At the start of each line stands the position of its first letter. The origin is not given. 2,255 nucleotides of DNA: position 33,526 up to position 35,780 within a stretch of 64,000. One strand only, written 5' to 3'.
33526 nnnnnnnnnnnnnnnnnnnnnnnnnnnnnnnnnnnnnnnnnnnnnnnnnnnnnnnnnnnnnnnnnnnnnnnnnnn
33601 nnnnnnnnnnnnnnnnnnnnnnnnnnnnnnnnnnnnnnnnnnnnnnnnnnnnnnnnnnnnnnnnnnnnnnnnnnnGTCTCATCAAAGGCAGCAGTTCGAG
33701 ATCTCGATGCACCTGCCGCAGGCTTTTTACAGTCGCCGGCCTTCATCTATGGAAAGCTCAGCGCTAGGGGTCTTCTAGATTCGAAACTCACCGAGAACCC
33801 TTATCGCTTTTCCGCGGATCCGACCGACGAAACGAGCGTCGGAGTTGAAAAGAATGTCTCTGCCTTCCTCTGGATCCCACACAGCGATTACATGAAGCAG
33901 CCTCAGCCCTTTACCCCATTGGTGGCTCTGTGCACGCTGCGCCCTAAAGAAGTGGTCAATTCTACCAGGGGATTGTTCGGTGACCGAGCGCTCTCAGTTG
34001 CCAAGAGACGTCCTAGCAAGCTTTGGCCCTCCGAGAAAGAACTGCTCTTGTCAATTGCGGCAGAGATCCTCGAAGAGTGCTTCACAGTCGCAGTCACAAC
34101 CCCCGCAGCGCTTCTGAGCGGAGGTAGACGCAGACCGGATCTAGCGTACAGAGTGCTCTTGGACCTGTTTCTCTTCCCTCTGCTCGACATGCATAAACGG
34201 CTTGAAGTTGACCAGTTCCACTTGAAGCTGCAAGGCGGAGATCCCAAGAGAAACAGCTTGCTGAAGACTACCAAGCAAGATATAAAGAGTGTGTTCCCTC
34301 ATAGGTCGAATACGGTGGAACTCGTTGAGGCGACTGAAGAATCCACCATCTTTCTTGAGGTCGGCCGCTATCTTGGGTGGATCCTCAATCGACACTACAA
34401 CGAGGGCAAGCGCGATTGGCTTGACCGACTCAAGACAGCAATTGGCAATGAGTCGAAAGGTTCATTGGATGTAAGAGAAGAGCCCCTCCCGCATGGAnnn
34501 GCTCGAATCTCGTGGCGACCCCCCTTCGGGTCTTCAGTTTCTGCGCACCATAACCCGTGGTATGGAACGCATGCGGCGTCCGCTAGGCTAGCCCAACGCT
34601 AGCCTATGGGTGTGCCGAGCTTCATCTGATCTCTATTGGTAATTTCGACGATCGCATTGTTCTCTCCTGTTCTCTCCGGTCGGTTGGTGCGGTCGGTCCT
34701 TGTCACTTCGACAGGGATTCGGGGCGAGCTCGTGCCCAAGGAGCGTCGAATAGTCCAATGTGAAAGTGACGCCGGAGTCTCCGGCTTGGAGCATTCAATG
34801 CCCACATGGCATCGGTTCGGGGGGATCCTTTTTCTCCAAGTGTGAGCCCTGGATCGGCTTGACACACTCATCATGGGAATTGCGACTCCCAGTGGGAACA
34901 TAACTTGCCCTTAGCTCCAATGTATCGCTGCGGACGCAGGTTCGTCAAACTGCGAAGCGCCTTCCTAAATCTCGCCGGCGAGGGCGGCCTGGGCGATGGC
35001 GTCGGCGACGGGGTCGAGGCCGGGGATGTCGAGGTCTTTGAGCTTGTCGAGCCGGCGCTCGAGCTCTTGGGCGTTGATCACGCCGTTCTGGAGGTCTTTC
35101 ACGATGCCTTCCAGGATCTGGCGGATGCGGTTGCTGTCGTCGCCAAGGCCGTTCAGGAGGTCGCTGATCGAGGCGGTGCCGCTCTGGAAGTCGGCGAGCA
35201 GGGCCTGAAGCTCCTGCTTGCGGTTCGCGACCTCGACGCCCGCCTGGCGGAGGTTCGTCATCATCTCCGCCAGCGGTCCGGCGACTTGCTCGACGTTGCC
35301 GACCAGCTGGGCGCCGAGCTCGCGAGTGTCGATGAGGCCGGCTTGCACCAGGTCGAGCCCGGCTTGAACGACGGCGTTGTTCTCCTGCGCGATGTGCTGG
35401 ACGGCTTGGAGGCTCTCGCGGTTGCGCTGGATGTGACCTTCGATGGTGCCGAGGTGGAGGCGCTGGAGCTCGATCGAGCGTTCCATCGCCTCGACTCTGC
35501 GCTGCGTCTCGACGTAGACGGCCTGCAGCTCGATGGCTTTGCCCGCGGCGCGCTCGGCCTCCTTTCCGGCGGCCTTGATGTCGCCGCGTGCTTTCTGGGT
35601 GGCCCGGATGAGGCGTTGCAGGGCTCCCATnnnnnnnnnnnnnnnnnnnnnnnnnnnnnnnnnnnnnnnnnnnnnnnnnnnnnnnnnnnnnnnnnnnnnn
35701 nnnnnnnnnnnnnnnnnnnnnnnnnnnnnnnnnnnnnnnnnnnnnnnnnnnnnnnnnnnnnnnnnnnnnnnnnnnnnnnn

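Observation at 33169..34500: SEFIR-domain protein in a local low-GC patch. Candidate single-gene abortive-infection defence.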

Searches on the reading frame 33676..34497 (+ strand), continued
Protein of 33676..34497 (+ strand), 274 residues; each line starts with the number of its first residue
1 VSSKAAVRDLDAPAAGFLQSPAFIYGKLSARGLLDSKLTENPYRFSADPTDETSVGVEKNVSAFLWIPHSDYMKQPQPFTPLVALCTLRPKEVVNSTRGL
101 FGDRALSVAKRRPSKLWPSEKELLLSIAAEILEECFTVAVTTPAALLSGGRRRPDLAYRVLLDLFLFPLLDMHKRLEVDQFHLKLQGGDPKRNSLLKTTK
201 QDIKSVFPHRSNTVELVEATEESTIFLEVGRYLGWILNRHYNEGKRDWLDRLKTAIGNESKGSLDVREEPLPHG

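Call 103: search_protein_families(library=pfam, proteins=[L109:2-1093:+, L107:5208-6020:+, P0033, P0026, P0036, P0039, P0045, P0056, P0057, P0073], max_evalue=0.05)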
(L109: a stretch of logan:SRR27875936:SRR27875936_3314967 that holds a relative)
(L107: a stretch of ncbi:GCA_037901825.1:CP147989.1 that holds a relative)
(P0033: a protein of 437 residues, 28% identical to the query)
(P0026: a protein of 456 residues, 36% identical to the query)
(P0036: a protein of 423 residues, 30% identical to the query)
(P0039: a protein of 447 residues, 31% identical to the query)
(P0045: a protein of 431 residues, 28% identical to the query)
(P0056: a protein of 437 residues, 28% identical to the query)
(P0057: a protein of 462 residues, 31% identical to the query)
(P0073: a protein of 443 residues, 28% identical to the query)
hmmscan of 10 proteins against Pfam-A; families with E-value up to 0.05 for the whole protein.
L109:2-1093:+ (363 aa): 2 families
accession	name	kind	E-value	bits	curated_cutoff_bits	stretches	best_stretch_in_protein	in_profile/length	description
PF00149.33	Metallophos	-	6.9e-11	43.4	21.5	1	27-277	4-190/191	Calcineurin-like phosphoesterase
PF12850.12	Metallophos_2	-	0.005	17.3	27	0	237-309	80-149/154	Calcineurin-like phosphoesterase superfamily domain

L107:5208-6020:+ (271 aa): 1 family
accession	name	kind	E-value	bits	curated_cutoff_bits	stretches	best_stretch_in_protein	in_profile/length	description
PF24391.1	HD-CE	-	1.5e-13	51.5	27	1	44-231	11-253/263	HD-CE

P0033 (437 aa): 1 family
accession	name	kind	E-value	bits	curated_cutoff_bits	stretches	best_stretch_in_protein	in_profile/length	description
PF13271.11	DUF4062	-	0.0056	17.3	24.7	1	15-99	9-82/82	Domain of unknown function (DUF4062)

P0026 (456 aa): 1 family
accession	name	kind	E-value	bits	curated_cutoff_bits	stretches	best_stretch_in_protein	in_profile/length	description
PF13271.11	DUF4062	-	6.1e-16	58.8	24.7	1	5-86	1-82/82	Domain of unknown function (DUF4062)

P0036 (423 aa): 0 families

P0039 (447 aa): 2 families
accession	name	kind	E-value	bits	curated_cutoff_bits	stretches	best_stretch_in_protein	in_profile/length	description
PF08357.16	SEFIR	-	3.3e-17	63.6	23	1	5-132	2-139/150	SEFIR domain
PF13676.11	TIR_2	-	1.3e-13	51.9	28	1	6-133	1-109/122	TIR domain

P0045 (431 aa): 2 families
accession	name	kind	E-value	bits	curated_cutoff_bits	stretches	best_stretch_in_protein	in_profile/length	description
PF13676.11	TIR_2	-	5.7e-15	56.3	28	1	6-142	2-121/122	TIR domain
PF08357.16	SEFIR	-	1.4e-08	35.6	23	1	4-83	2-84/150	SEFIR domain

P0056 (437 aa): 0 families

P0057 (462 aa): 2 families
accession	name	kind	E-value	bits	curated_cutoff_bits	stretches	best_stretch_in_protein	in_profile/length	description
PF13676.11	TIR_2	-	2.9e-13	50.8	28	1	8-105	1-93/122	TIR domain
PF01582.25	TIR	-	4.5e-05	23.8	21.3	1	9-100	5-94/179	TIR domain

P0073 (443 aa): 3 families
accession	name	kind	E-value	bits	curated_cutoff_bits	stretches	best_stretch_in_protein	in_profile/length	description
PF13365.12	Trypsin_2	-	4.4e-14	53.9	27.6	1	22-157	1-144/144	Trypsin-like peptidase domain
PF00089.32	Trypsin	-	1.2e-07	32.2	20.6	1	17-175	23-214/220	Trypsin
PF05579.19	Peptidase_S32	-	0.038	13.6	24.7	0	139-185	206-252/297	Equine arteritis virus serine endopeptidase S32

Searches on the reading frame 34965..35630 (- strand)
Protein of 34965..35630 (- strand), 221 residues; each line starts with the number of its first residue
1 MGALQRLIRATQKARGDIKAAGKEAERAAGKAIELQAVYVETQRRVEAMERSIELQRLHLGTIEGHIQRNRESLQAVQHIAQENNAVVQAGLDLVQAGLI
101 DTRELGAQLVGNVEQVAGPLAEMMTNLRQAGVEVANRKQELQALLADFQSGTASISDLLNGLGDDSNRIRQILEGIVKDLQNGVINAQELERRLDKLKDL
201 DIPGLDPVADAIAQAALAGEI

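Call 34: search_protein_families(library=phrogs, proteins=[window:34965-35630:-], max_evalue=0.001)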
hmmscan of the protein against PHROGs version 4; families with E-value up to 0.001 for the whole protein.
window:34965-35630:- (221 aa): 0 families

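Call 77: find_related_loci(query=window:34965-35627:-, collection=viral_contigs, flank=10000)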
Query window:34965-35627:- (220 aa) in viral_contigs; peptide patterns used: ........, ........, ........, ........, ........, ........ (x = any residue, [..] = any of these).
17 stretches matched a pattern, but none encodes a relative of the query by tblastn (E <= 1e-3).

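Call 100: search_protein_families(library=pfam, proteins=[window:34965-35630:-], max_evalue=0.001)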
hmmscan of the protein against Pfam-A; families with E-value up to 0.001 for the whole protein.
window:34965-35630:- (221 aa): 0 families
